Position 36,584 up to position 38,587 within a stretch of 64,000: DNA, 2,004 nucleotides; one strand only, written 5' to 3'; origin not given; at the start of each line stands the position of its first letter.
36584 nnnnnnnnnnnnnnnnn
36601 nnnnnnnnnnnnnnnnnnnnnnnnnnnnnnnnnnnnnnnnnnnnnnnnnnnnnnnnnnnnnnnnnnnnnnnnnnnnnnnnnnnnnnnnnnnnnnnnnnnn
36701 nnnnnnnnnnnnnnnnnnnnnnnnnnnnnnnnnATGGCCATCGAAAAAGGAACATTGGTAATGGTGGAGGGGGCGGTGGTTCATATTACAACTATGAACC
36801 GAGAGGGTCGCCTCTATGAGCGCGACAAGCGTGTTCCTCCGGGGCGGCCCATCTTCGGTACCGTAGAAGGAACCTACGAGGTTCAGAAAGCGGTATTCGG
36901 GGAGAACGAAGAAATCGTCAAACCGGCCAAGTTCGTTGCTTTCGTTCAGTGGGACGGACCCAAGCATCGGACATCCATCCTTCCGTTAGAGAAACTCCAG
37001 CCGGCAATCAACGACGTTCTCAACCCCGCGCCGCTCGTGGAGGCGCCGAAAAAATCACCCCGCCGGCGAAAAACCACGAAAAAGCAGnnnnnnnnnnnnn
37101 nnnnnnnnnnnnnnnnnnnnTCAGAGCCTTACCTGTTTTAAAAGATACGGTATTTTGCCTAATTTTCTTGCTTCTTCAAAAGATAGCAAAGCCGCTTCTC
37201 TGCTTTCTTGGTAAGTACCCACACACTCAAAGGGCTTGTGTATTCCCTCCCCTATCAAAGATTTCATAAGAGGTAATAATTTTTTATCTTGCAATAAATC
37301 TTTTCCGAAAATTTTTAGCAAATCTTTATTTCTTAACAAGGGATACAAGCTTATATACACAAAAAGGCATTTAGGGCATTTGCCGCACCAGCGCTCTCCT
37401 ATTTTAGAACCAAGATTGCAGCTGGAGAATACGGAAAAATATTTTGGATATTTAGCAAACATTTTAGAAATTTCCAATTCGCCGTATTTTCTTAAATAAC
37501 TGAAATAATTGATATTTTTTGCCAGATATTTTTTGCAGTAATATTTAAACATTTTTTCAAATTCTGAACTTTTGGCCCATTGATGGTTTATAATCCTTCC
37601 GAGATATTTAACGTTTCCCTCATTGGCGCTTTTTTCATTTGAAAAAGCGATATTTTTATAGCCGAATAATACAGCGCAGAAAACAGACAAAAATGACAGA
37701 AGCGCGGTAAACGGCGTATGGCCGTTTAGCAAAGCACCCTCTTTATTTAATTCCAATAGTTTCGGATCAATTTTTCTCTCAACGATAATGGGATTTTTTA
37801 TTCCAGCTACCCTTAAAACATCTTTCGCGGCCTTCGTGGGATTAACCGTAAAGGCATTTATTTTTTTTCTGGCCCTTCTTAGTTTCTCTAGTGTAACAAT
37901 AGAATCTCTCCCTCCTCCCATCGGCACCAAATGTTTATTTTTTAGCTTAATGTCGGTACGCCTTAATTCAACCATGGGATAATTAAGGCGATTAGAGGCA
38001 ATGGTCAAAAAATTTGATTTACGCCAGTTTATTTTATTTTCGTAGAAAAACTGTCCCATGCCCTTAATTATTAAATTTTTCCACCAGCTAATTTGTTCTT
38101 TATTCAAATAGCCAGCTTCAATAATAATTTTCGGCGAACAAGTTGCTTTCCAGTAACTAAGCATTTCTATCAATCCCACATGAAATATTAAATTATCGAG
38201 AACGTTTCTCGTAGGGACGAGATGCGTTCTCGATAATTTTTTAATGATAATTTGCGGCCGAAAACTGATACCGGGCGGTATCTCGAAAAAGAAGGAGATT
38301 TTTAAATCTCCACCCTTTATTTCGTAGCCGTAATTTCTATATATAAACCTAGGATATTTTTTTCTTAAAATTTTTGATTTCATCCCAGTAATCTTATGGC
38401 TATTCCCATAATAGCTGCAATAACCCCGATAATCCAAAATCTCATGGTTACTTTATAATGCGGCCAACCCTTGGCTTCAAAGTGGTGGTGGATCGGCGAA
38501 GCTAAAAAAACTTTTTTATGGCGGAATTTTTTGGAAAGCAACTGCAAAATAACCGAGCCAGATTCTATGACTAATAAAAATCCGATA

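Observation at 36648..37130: G+C-rich orphan gene with consensus promoter, strong Shine-Dalgarno sequence and terminator inserted antisense in the dcw cluster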

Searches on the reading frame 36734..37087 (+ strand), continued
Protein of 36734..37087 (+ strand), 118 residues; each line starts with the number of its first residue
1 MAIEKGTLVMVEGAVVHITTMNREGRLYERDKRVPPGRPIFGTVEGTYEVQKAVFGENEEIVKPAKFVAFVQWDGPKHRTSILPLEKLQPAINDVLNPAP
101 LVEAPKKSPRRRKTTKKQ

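Call 54: fold_search(model_id=the predicted structure, library=viral)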
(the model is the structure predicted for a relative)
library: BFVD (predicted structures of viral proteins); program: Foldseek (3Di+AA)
matches with E <= 10: 612; with E <= 0.001: 0
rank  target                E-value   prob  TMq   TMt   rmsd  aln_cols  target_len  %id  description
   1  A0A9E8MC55            2.8e-02  1.00  0.38  0.31   8.2       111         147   16  (no name in the UniProt tables at hand)
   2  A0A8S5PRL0            2.9e-02  1.00  0.43  0.22   9.5       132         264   14  Nucleotide modification associated domain 1 [Siphoviridae sp. ctZro7]
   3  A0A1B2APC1            4.4e-02  1.00  0.46  0.57   6.7        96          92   10  (no name in the UniProt tables at hand)
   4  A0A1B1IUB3            5.5e-02  0.99  0.42  0.46   9.0        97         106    5  (no name in the UniProt tables at hand)
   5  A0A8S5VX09            5.5e-02  0.80  0.30  0.26  12.2        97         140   16  (no name in the UniProt tables at hand)
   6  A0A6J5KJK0            8.4e-02  1.00  0.37  0.24   5.7        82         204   10  Uncharacterized protein [uncultured Caudovirales phage]
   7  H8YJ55                8.8e-02  0.97  0.29  0.19   6.2        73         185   12  (no name in the UniProt tables at hand)
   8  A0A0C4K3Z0            8.8e-02  0.89  0.33  0.15  10.6       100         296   14  (no name in the UniProt tables at hand)
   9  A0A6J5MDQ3            9.8e-02  0.44  0.20  0.18   8.6        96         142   10  Uncharacterized protein [uncultured Caudovirales phage]
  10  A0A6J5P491            1.1e-01  0.77  0.28  0.21  11.9       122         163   15  Uncharacterized protein [uncultured Caudovirales phage]
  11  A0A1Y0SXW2            1.1e-01  0.20  0.18  0.16  14.7       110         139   12  Uncharacterized protein [Pseudomonas phage Noxifer]
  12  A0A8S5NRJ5            1.3e-01  0.12  0.16  0.07  18.2       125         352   13  Glycine-rich domain-containing protein [Myoviridae sp. ctr0w28]
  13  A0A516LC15            1.4e-01  1.00  0.39  0.65   5.1        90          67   12  (no name in the UniProt tables at hand)
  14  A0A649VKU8            1.4e-01  0.96  0.39  0.43  11.2       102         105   17  (no name in the UniProt tables at hand)
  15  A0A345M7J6            1.4e-01  0.60  0.27  0.30   6.8        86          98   17  (no name in the UniProt tables at hand)
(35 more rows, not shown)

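Call 73: search_protein_families(library=pfam, alignment_id=A3, max_evalue=1)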
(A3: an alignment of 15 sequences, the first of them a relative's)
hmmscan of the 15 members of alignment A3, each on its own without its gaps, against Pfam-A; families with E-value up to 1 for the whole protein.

A. member 1, P0001 (118 aa): 0 families

B. families by the number of members that match (of 15 scanned): 4 families
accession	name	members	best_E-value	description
PF23459.1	S1_RRP5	1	0.088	RRP5 S1 domain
PF07404.17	TEBP_beta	1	0.088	Telomere-binding protein beta subunit (TEBP beta)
PF18444.7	RRM_9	1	0.094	RNA recognition motif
PF18679.7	HTH_57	1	0.18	ThcOx helix turn helix domain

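Call 74: search_protein_families(library=padloc, alignment_id=A3, max_evalue=1)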
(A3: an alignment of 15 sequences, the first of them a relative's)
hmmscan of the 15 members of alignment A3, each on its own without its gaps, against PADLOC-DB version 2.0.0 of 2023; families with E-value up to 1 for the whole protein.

A. member 1, P0001 (118 aa): 0 families

B. families by the number of members that match (of 15 scanned): 3 families
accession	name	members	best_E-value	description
PDLC01223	Cas11f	1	0.015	CAS-III-F; effector_SS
PDLC02476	BrxC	1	0.024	BrxC-PglY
PDLC00329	PtuB1|PtuB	1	0.026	Unknown function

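Call 75: search_protein_families(library=ncbifam, proteins=[window:36734-37087:+], max_evalue=0.001)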
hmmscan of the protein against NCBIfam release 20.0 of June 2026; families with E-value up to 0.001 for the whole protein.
window:36734-37087:+ (118 aa): 0 families

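Call 83: search_dna_similar(query=window:36734-37087:+, collection=phages, mode=protein, max_evalue=0.01)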
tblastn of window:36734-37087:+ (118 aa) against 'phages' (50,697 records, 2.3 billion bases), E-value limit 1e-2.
No match.

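Call 90: find_encoding_contigs(protein=P0010, flank=3000, max_places=2)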
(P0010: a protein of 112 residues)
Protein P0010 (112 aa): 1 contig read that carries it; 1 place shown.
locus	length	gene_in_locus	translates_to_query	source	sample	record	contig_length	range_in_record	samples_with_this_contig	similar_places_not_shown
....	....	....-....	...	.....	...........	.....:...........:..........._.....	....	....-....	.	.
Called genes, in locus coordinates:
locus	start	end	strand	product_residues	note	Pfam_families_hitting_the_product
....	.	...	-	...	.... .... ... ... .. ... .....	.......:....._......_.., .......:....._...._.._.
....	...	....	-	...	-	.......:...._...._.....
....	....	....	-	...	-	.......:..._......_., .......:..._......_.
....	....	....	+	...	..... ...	-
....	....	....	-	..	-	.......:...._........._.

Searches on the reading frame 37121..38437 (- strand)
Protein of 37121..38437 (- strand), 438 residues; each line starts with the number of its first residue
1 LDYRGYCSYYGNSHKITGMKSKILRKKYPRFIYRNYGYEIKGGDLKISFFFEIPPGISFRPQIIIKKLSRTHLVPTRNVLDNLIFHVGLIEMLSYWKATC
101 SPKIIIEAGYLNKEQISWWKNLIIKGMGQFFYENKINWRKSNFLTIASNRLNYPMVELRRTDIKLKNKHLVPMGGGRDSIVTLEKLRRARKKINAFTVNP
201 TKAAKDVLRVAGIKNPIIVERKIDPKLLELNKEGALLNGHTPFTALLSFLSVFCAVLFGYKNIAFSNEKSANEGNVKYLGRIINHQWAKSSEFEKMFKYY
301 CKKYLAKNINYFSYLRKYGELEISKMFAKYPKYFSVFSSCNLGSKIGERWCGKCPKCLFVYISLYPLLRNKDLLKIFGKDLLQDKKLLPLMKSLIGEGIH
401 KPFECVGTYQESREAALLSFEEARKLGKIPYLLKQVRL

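Call 5: search_protein_families(library=pfam, proteins=[window:37121-38437:-], max_evalue=1)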
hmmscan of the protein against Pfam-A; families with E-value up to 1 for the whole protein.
window:37121-38437:- (438 aa): 0 families

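Call 20: find_related_loci(query=window:37124-38383:-, collection=genome_contigs, flank=4000)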
Query window:37124-38383:- (420 aa) in genome_contigs; peptide patterns used: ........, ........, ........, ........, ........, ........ (x = any residue, [..] = any of these).
68 stretches matched a pattern; 12 encode a relative of the query (tblastn E <= 1e-3); 12 distinct loci.
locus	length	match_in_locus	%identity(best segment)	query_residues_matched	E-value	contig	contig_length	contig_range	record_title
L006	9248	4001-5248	63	1-417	0e+0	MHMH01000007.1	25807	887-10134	MAG: Candidatus Nealsonbacteria bacterium RIFCSPLOWO2_01_FULL_43_32 rifcsplowo2_01_scaffold_3517, whole genome shotgun s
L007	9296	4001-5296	65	6-418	0e+0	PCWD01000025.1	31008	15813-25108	MAG: Parcubacteria group bacterium CG11_big_fil_rev_8_21_14_0_20_39_14 CG11_8_21_14_0.20_scaffold_2212_c, whole genome s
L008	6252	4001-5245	60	13-418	9e-163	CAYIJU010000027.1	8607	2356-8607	MAG TPA_asm: uncultured Candidatus Saccharibacteria bacterium isolate ERP119705_co20_288 genome assembly, contig: NODE_1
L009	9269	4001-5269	60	1-420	9e-162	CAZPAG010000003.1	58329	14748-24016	MAG TPA_asm: uncultured Candidatus Saccharibacteria bacterium isolate SRP178699_co1_201 genome assembly, contig: NODE_43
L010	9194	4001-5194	58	9-406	3e-153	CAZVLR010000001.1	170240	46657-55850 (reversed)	MAG TPA_asm: uncultured Candidatus Saccharibacteria bacterium isolate SRP062349_co2_192 genome assembly, contig: NODE_39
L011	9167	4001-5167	56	1-417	4e-149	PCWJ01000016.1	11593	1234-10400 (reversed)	MAG: Candidatus Nealsonbacteria bacterium CG11_big_fil_rev_8_21_14_0_20_37_68 CG11_8_21_14_0.20_scaffold_9483_c, whole g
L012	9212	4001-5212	44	6-415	3e-108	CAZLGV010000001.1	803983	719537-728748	MAG TPA_asm: uncultured Gammaproteobacteria bacterium isolate SRP269290_co2_1 genome assembly, contig: NODE_1_length_803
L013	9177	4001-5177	73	5-395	2e-107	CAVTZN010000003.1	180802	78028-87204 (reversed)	MAG: Candidatus Wildermuthbacteria bacterium isolate MFD04408.bin.3.196 genome assembly, contig: contig_37175, whole gen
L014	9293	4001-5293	61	2-417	9e-169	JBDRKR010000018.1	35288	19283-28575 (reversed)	MAG: Candidatus Nealsonbacteria bacterium isolate MEGAHIT-group-1.73 k141_6687236, whole genome shotgun sequence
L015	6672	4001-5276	67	1-415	3e-100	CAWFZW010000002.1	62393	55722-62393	MAG: Candidatus Nealsonbacteria bacterium isolate MFD04408.bin.2.132 genome assembly, contig: contig_44718, whole genome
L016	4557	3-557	68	237-417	6e-82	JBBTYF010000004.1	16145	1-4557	MAG: Patescibacteria group bacterium isolate H43-bin052_1 H43_bin052_1_000000000004, whole genome shotgun sequence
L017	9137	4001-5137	38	19-401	4e-79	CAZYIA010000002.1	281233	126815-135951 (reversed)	MAG TPA_asm: uncultured Candidatus Saccharibacteria bacterium isolate SRP263991_co5_231 genome assembly, contig: NODE_42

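Call 75: search_protein_families(library=ncbifam, proteins=[window:37124-38383:-], max_evalue=0.001)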
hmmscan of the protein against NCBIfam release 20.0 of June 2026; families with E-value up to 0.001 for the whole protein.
window:37124-38383:- (420 aa): 1 family
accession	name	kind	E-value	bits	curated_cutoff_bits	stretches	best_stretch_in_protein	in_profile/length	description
NF041275.1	MurL_Xanthmoales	equivalog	6.8e-85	285.2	700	1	14-398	11-390/447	UDP-N-acetyl-alpha-D-muramoyl-L-alanyl-L-glutamate epimerase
